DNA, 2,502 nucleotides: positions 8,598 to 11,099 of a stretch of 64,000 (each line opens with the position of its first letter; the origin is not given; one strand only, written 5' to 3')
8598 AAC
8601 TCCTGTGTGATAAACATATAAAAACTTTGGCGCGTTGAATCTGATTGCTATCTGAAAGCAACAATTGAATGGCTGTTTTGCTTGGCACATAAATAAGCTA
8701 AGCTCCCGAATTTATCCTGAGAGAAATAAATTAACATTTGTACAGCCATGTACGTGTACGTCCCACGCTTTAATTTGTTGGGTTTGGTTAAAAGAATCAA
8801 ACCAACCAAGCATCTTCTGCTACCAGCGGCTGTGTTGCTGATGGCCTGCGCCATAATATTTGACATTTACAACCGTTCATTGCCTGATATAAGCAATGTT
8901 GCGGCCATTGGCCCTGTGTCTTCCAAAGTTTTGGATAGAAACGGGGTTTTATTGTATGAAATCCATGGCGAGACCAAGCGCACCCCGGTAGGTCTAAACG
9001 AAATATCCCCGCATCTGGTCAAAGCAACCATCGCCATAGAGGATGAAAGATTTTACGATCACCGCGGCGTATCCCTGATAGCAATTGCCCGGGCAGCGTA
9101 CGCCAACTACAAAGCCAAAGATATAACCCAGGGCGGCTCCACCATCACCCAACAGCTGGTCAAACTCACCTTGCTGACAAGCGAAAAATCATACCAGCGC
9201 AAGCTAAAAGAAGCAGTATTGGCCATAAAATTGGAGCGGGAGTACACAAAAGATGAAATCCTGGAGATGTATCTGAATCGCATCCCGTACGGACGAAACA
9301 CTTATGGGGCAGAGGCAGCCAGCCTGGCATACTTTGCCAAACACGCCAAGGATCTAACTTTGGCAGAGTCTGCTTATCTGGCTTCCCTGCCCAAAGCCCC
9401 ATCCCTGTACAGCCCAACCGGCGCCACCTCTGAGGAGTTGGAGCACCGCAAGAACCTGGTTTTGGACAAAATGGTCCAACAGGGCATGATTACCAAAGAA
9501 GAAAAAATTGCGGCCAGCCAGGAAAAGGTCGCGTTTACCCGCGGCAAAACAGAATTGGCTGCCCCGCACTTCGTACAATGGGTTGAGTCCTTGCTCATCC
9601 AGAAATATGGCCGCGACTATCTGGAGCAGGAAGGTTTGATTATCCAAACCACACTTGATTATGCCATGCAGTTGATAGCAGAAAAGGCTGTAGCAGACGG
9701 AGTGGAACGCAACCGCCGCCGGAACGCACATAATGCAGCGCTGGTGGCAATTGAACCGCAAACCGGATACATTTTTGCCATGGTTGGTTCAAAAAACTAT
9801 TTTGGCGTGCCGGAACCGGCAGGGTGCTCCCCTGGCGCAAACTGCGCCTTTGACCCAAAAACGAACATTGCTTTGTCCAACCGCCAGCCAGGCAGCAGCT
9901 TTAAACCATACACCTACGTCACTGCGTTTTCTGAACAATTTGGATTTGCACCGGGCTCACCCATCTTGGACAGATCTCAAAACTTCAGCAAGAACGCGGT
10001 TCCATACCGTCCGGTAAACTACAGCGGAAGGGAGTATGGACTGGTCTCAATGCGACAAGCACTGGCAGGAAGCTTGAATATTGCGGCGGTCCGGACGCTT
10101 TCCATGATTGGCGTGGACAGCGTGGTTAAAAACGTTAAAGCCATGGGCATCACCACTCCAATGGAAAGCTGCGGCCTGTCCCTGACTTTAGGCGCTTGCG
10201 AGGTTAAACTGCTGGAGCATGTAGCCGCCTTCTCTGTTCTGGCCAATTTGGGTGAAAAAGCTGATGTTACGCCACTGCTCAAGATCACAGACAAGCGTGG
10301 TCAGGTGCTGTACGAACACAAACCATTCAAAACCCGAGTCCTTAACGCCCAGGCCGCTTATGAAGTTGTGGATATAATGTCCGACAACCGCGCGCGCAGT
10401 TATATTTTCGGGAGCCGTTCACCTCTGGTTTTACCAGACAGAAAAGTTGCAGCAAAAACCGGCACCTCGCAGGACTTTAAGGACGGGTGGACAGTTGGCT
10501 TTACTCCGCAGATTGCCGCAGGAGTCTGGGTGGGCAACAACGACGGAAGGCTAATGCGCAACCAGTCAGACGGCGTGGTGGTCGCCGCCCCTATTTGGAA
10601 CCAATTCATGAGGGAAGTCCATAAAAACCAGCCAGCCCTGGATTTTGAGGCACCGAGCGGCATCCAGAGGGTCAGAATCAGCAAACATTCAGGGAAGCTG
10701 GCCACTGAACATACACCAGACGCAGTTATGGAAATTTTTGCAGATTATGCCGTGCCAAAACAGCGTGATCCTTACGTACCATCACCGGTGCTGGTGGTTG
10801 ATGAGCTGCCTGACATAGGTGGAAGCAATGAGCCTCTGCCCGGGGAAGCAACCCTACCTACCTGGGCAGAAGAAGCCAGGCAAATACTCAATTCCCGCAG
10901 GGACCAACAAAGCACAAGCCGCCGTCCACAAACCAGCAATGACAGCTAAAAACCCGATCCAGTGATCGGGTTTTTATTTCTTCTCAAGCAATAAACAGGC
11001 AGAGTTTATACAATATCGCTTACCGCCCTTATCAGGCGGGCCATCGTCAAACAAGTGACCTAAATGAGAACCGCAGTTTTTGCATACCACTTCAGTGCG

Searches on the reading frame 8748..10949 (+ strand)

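Call 59: search_protein_families(library=ncbifam, proteins=[window:8748-10949:+], max_evalue=0.00001)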
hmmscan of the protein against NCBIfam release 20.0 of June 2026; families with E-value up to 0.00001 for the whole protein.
window:8748-10949:+ (733 aa): 15 families
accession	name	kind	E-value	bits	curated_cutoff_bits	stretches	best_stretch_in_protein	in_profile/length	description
TIGR02074.1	PBP_1a_fam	subfamily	1.4e-159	532.3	508.75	1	77-627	1-535/535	PBP1A family penicillin-binding protein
NF051885.1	tranpepglycosPbpC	equivalog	8.4e-135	450.8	900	1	36-643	30-612/632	multimodular transpeptidase-transglycosylase PbpC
TIGR02073.1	PBP_1c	equivalog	5.6e-134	448.4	494.2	1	56-673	9-589/728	penicillin-binding protein 1C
TIGR02071.1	PBP_1b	equivalog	3.2e-100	336.4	717.75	1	43-658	112-713/729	penicillin-binding protein 1B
NF008643.0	PRK11636.1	equivalog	4.5e-88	296.4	1263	3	23-319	8-307/850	peptidoglycan glycosyltransferase/peptidoglycan DD-transpeptidase MrcA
NF007061.0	PRK09506.1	equivalog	5.1e-79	266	1120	1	84-652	217-771/825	bifunctional glycosyl transferase/transpeptidase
NF011423.0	PRK14850.1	equivalog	5.7e-74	249.8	1275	1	77-652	156-717/764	penicillin-binding protein 1b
NF038272.1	strep_PBP1A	exception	7.9e-73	245.8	1075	1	27-575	19-560/658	penicillin-binding protein PBP1A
NF038276.1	strep_PBP2A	exception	3.3e-70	237.2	1100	1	47-599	66-610/716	penicillin-binding protein PBP2A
NF008414.0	PRK11240.1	equivalog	4.7e-69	233.3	1121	1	62-636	46-576/774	peptidoglycan glycosyltransferase PbpC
NF038274.1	strep_PBP1B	exception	5e-60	203.6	1225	2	49-247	54-264/745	penicillin-binding protein PBP1B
TIGR02070.1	mono_pep_trsgly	equivalog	5.5e-41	140.5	182.65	1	77-245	54-221/224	monofunctional biosynthetic peptidoglycan transglycosylase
NF010008.0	PRK13481.1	equivalog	1.3e-40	139.4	270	1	75-252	77-259/269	glycosyltransferase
TIGR03423.1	pbp2_mrdA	equivalog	1e-12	47.4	455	1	294-470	224-392/593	penicillin-binding protein 2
TIGR02214.1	spoVD_pbp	equivalog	1.2e-07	30.5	688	0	295-397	209-303/636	stage V sporulation protein D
